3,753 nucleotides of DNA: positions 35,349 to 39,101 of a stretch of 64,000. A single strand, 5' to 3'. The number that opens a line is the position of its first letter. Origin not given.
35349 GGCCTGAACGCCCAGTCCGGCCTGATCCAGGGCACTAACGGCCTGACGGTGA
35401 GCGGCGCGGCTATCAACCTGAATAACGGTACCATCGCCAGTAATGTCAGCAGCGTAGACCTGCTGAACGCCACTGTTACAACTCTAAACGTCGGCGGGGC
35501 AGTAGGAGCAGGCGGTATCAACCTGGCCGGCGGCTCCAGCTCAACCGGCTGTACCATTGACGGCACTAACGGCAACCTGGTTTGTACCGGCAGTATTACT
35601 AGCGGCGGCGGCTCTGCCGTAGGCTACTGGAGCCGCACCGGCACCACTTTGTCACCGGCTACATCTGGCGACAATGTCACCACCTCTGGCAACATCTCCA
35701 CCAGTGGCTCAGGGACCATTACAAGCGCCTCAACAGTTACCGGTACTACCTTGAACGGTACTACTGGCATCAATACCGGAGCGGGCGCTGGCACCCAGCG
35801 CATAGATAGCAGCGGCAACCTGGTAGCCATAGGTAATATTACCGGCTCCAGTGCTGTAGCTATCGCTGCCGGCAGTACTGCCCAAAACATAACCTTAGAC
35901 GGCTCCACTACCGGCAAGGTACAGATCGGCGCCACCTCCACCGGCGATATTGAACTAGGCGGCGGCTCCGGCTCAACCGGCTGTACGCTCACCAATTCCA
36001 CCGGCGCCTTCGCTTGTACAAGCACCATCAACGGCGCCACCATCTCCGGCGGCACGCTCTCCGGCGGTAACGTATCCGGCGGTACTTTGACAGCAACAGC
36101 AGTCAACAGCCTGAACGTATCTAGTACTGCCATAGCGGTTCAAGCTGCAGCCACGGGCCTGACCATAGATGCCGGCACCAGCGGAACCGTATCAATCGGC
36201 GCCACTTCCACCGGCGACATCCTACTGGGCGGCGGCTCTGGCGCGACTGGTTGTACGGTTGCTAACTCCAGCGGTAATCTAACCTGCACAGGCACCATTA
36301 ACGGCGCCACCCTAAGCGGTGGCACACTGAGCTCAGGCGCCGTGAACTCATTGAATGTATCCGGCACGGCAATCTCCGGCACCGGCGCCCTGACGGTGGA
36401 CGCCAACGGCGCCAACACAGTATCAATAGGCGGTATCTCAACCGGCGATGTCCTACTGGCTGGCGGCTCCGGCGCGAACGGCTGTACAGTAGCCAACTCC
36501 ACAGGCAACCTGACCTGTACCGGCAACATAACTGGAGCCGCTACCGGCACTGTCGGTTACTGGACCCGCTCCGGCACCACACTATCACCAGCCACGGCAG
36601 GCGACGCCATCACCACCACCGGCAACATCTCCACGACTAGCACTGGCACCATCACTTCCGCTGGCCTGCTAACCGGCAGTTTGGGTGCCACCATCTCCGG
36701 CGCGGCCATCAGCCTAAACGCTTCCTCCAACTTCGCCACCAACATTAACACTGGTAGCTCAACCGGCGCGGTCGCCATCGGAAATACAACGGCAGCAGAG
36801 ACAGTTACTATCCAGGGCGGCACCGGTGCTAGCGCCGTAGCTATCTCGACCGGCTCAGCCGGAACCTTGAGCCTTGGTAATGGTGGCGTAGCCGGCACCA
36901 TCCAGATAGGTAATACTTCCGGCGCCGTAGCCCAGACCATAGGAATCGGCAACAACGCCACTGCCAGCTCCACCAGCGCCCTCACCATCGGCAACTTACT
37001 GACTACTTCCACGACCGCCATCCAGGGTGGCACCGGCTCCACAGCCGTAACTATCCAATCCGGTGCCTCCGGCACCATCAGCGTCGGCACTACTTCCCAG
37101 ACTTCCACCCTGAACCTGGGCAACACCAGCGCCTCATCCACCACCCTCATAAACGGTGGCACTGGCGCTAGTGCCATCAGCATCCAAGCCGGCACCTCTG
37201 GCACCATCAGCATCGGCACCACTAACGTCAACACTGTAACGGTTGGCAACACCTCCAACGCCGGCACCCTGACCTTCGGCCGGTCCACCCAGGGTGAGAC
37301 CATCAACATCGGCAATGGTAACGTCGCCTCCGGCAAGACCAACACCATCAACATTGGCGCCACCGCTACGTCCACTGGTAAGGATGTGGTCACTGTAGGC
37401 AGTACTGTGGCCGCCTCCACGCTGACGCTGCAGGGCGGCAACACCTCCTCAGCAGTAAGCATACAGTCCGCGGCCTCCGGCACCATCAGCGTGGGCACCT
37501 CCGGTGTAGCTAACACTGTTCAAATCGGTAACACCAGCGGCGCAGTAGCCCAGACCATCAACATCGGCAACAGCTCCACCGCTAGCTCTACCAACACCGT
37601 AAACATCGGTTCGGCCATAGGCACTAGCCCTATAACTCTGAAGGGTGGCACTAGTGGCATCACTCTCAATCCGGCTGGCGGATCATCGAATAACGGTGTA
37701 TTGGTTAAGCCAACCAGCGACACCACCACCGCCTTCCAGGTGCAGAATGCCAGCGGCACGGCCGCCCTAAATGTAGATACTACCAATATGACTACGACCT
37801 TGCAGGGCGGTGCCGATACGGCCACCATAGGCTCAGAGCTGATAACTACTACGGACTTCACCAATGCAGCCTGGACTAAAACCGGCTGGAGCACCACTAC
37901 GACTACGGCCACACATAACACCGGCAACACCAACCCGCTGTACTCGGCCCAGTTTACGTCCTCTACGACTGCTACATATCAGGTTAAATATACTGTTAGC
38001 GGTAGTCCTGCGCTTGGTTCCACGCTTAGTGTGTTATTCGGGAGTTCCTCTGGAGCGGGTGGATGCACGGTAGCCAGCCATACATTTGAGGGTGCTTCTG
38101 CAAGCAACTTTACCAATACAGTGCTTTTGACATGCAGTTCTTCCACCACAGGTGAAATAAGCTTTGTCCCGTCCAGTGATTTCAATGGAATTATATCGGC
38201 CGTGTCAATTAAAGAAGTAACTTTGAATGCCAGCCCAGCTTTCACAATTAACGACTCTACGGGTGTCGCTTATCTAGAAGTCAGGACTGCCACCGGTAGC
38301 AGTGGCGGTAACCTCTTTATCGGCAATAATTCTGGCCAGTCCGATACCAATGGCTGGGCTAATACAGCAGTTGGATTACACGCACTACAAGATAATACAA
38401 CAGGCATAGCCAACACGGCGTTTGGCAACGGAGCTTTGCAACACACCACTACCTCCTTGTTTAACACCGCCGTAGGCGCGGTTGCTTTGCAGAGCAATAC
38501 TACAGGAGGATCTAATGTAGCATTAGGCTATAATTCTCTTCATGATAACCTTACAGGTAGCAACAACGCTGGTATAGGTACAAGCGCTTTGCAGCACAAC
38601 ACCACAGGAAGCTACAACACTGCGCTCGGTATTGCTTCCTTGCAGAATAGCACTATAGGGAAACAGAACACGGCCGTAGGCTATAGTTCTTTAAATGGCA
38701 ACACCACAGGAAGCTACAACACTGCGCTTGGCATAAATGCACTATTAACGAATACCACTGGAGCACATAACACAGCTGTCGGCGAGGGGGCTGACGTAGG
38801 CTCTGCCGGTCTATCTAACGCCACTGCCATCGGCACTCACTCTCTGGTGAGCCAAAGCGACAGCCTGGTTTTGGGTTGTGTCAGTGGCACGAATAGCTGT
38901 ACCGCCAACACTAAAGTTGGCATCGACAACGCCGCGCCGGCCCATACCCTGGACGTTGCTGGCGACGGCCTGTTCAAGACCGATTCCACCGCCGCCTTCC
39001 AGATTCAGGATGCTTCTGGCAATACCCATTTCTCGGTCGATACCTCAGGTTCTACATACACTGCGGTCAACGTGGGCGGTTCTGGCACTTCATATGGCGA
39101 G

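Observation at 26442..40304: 4,620-aa N-terminally anchored fibre protein as candidate host-contact organelle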

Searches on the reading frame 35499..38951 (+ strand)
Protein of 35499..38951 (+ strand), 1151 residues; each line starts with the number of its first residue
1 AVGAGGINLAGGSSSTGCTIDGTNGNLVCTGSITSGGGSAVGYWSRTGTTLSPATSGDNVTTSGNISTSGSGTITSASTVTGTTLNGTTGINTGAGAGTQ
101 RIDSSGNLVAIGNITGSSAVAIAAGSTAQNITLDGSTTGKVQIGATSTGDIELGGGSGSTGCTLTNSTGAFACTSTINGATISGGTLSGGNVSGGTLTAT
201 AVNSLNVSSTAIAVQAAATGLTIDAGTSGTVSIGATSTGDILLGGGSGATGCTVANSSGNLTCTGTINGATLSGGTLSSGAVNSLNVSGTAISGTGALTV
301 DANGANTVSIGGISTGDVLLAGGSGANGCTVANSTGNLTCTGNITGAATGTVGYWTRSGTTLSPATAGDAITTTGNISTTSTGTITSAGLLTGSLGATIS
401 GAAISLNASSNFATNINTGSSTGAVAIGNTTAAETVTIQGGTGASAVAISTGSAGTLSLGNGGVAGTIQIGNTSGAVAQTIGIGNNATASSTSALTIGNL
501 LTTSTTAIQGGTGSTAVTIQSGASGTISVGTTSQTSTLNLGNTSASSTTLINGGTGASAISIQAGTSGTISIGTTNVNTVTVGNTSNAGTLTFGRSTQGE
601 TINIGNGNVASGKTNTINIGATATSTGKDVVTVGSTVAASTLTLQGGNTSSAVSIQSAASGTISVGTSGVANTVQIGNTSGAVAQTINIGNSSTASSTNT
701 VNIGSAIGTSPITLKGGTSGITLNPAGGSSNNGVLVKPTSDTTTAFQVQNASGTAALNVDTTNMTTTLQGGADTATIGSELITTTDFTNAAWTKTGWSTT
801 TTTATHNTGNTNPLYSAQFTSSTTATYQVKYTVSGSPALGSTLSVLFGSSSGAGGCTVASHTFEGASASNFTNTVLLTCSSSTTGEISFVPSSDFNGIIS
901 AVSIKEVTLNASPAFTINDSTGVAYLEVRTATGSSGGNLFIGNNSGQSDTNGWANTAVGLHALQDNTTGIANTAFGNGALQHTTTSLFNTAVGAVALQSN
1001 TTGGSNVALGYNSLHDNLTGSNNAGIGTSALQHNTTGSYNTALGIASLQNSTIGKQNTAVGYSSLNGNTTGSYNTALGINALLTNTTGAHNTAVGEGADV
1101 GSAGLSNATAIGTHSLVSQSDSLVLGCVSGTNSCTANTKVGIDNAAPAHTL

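Call 74: predict_structure(alignment_id=A4)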
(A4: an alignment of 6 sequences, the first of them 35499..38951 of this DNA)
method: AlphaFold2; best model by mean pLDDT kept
length: 1151 residues; sequences in the alignment: 6
mean_pLDDT: 46.6   pTM: 0.33
mean pLDDT of the five models: 46.6, 44.9, 42.4, 41.0, 40.7
residues with pLDDT >= 90: 0; 70-90: 136; 50-70: 209; < 50: 806
segments of 3 or more residues with pLDDT < 50: 1-121, 123-137, 139-403, 407-415, 418-424, 428-437, 439-448, 450-456, 460-480, 482-612, 614-616, 620-632, 634-641, 645-652, 656-658, 666-671, 677-684, 690-697, 704-710, 716-720, 725-776, 783-819, 909-927, 929-934, 1129-1136, 1144-1151
pLDDT, mean of each block of 10 residues (from residue 1): 27 35 41 38 31 28 27 29 28 31 34 43 47 47 46 41 38 34 34 33 34 30 34 32 32 41 42 33 41 38 37 34 38 42 36 31 33 35 42 45 47 46 47 47 46 46 45 42 40 41 40 40 35 31 29 36 35 35 40 44 42 49 41 45 46 47 50 50 50 44 48 48 44 44 40 42 38 47 45 34 33 45 67 70 67 59 63 71 60 68 63 37 42 54 63 72 73 79 78 78 80 70 80 73 73 73 62 70 60 65 59 60 57 50 44 31
secondary structure, 60 per line:
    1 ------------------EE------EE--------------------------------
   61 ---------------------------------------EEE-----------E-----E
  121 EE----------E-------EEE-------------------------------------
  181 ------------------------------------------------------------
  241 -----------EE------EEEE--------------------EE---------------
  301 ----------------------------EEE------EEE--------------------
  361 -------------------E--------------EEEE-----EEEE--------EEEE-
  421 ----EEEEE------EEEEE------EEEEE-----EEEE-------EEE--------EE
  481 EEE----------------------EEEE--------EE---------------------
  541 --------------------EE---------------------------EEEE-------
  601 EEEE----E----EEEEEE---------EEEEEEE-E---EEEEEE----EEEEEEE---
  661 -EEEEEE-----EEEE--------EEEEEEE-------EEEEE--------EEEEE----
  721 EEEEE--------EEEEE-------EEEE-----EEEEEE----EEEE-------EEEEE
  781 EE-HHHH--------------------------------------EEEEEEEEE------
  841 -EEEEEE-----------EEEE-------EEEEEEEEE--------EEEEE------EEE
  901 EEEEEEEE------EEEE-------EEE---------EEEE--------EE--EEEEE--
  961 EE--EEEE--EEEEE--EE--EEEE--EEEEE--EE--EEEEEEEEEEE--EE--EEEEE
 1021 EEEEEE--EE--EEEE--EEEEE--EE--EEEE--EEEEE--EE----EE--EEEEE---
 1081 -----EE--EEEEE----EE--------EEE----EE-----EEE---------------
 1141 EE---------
elements in order (helices of 4 or more, strands of 3 or more residues): E100-102 E120-122 E141-143 E260-263 E329-331 E338-340 E395-398 E404-407 E416-419 E425-429 E436-440 E447-451 E457-460 E468-470 E479-483 E506-509 E590-593 E601-604 E614-619 E629-635 E641-646 E651-657 E662-667 E673-676 E685-691 E699-703 E712-716 E721-725 E734-738 E746-749 E755-760 E765-768 E776-782 H784-787 E826-834 E842-847 E859-862 E870-878 E887-891 E898-908 E915-918 E926-928 E938-941 E954-958 E965-968 E971-975 E982-985 E988-992 E999-1009 E1016-1026 E1033-1036 E1039-1043 E1050-1053 E1056-1060 E1073-1077 E1090-1094 E1109-1111 E1123-1125
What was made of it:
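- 27882..37541 (+): Repetitive shaft (aa 481-3700): mosaic of modules, 17 Cys pairs (the other two are at aa 3875/3898 and 4146/4153), nine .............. motifs. Fold not determined. AF2 monomer pLDDT <50 (call 74).
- The AF2 monomer model of aa 3020-4170 has mean pLDDT 46.6 (call 74).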

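Call 77: fold_search(model_id=the predicted structure, library=pdb)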
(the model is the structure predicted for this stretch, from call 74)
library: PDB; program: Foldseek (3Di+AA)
matches with E <= 10: 1085; with E <= 0.001: 0
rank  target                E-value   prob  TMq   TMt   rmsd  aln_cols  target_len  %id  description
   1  8iqe_A                1.0e-03  0.51  0.08  0.13  21.4       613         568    9  Crystal structure of tetrameric K2-2 TSP (released 2024-02-21)
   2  8iq9_A                1.2e-03  0.47  0.08  0.12  21.5       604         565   10  Crystal structure of trimeric K2-2 TSP in complex with tetrasaccharide and octasaccharide (released 2024-02-21)
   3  8iq5_A                1.5e-03  0.44  0.08  0.12  21.6       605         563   10  Crystal structure of trimeric K2-2 TSP (released 2024-02-21)
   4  8iq5_D                2.9e-03  0.35  0.08  0.12  21.9       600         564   11  Crystal structure of trimeric K2-2 TSP (released 2024-02-21)
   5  8iqe_B                9.2e-03  0.23  0.07  0.11  22.0       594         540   10  Crystal structure of tetrameric K2-2 TSP (released 2024-02-21)
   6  8iqe_D                1.6e-02  0.14  0.06  0.10  21.2       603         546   10  Crystal structure of tetrameric K2-2 TSP (released 2024-02-21)
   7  2zex_A                2.0e-02  1.00  0.06  0.36   5.5        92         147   17  Family 16 carbohydrate binding module (released 2008-03-04)
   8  8xmz_A                3.0e-02  1.00  0.06  0.44   3.3        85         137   12  Crystal structure of a novel porphyran-binding carbohydrate binding module (released 2024-01-17)
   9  1uy0_A                3.2e-02  1.00  0.06  0.39   4.7        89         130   17  Carbohydrate binding module (CBM6cm-2) from Cellvibrio mixtus lichenase 5A in complex with glc-1,3-glc-1,4-glc-1,3-glc (released 2004-03-11)
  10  8ke9_A                5.2e-02  0.84  0.06  0.22  11.4       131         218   18  The CBD domain of cyanophage A-1(L) short tail fiber (released 2024-04-10)
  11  7xyc_A                5.7e-02  0.15  0.08  0.13  22.2       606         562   10  CryoEM structure of Klebsiella phage Kp7 type II tail fiber gp52 in vitro (released 2023-06-07)
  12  1uxz_A                6.5e-02  0.99  0.06  0.40   4.6        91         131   16  Carbohydrate binding module (CBM6cm-2) from Cellvibrio mixtus lichenase 5A (released 2004-03-11)
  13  9jsi_D                6.8e-02  1.00  0.06  0.13   4.8        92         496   14  Clostridium perfringens iota toxin pore Ib in prepore II state (released 2025-05-14)
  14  9jsl_D                7.4e-02  1.00  0.06  0.14   4.4        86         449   12  Clostridium perfringens iota toxin pore Ib in prepore V state (released 2025-05-14)
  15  3oea_A                7.7e-02  0.99  0.06  0.37   5.4        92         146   17  Crystal structure of the Q121E mutants of C.polysaccharolyticus CBM16-1 bound to cellopentaose (released 2010-08-25)
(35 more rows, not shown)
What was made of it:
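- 37722..38246 (+): Beta-sandwich (jelly-roll) domain near the tip (aa ~3761-3935). Possibly carbohydrate-binding. AF2 pLDDT 60-70, with weak Foldseek hits to CBM16/CBM6/CBM4, E 0.02-0.1 (calls 74, 77).
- The possible CBM-like jelly-roll (call 77) could bind environmental polysaccharide.
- Tried and rejected: Its Foldseek hits (K2 tailspike, CBMs) are too weak to rely on (calls 74, 77).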

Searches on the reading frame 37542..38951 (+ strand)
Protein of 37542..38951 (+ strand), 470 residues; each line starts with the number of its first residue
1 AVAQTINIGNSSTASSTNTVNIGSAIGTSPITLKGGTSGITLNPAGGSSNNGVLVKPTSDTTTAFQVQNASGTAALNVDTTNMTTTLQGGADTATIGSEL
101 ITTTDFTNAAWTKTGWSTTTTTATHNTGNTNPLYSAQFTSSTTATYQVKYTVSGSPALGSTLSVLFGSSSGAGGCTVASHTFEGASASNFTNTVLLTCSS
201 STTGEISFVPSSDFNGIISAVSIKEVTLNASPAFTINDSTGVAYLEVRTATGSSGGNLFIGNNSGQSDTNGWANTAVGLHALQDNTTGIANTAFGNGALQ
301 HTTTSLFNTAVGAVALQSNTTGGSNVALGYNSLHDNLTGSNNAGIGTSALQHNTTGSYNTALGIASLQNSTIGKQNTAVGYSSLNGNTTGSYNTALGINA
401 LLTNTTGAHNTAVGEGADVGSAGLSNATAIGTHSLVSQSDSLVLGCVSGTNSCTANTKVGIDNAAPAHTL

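Call 19: search_protein_families(library=phrogs, proteins=[window:37542-38741:+], max_evalue=0.1)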
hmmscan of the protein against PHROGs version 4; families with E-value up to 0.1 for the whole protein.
window:37542-38741:+ (400 aa): 3 families
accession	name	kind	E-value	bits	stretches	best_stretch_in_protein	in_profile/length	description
phrog_23837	-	head and packaging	1.1e-20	75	1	220-399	197-372/507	virion structural protein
phrog_4636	-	tail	2.6e-20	73.4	2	286-400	233-341/763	tail spike protein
phrog_6002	-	head and packaging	7.6e-20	71.1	2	229-363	662-791/1183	virion structural protein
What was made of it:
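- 38259..38846 (+): NTAxG repeat block (aa ~3940-4135), homologous to repeats of phage tail fibres/tailspikes and of bacterial 'tail fiber domain-containing' proteins. PHROG 23837/4636/6002 at E~1e-20 (call 19).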

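Call 100: search_dna_similar(query=window:37542-38951:+, collection=phages, mode=protein, max_rows=12)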
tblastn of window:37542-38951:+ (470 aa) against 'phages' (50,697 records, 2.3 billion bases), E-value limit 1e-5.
Records with a match: 75; places in all: 155; records where one place covers at least 80% of the query: 0.
Best place of each record, by identity: <60% 75.
By first word of the organism name: Synechococcus 18; Bacillus 17; Staphylococcus 5; Cyanophage 5; Prochlorococcus 4; Flavobacterium 4; Pelagibacter 3; Roseobacter 3; Caudoviricetes 3; Marine 2; and 8 more.
By host as written in the record: - 10; Bacillus subtilis BEST7003 6; Bacillus subtilis 6; Synechococcus sp. 6; Synechococcus 5; Synechococcus sp. WH8102 4; Flavobacterium sp. LMO8 4; Candidatus Pelagibacter sp. HTCC7211 2; and 25 more.
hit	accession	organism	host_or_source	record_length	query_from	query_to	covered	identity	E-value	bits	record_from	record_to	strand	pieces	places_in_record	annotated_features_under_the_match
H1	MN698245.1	Pelagibacter phage HTVC111P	Candidatus Pelagibacter sp. HTCC7211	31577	221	435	46%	43.1%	4e-24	112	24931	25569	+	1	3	putative tail fiber protein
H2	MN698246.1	Pelagibacter phage HTVC112P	Candidatus Pelagibacter sp. HTCC7211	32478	257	435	38%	46.9%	1e-19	99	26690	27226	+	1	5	putative tail fiber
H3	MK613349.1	Roseobacter phage CRP-7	Rhodobacteraceae bacterium FZCC0042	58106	254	461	44%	39.9%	4e-24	112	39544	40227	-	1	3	putative tail structural protein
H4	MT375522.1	Methylophilales phage Venkman EXVC282S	Methylophilales bacterium H5P1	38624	225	435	45%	38.8%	3e-22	106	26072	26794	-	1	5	putative FhaB-like adhesion protein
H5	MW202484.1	Caudoviricetes sp.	Manatee Spring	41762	269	434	35%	47.4%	6e-16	87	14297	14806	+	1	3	endo n acetylneuraminidase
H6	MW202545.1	Caudoviricetes sp.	Manatee Spring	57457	251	461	45%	37.3%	7e-14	81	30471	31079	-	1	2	endo n acetylneuraminidase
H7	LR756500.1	uncultured phage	metagenomic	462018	274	470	42%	39.8%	3e-15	85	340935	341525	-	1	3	record has no annotation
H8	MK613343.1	Roseobacter phage CRP-1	Rhodobacteraceae bacterium FZCC0023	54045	260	414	33%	50.3%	1e-25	117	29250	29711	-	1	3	putative tail structural protein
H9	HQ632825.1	Prochlorococcus phage P-SSM5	Prochlorococcus marinus NATL2A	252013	268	459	41%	39.4%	1e-16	89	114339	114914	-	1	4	hypothetical protein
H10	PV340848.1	Synechococcus phage Sf-CH11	Synechococcus sp. WH8102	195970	226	414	40%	39.0%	4e-10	126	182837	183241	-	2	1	virion structural protein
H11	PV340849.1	Synechococcus phage Sf-CH1a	Synechococcus sp. WH8102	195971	226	414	40%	39.0%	4e-10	126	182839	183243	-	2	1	virion structural protein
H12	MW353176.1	Flavobacterium phage vB_FspM_immuto_3-5A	Flavobacterium sp. LMO8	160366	191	401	45%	34.4%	2e-10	69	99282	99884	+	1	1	tail spike protein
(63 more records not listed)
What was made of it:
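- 38259..38846 (+): 75 phage records, 34-50% identity, annotated tail fiber / tail spike (call 100).
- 75 phage records annotated tail fiber/tail spike match the NTAxG block (call 100). The distal end carries modules typical of receptor-binding proteins of phages (calls 19, 100). Parts of the protein are phage-like (calls 19, 100).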
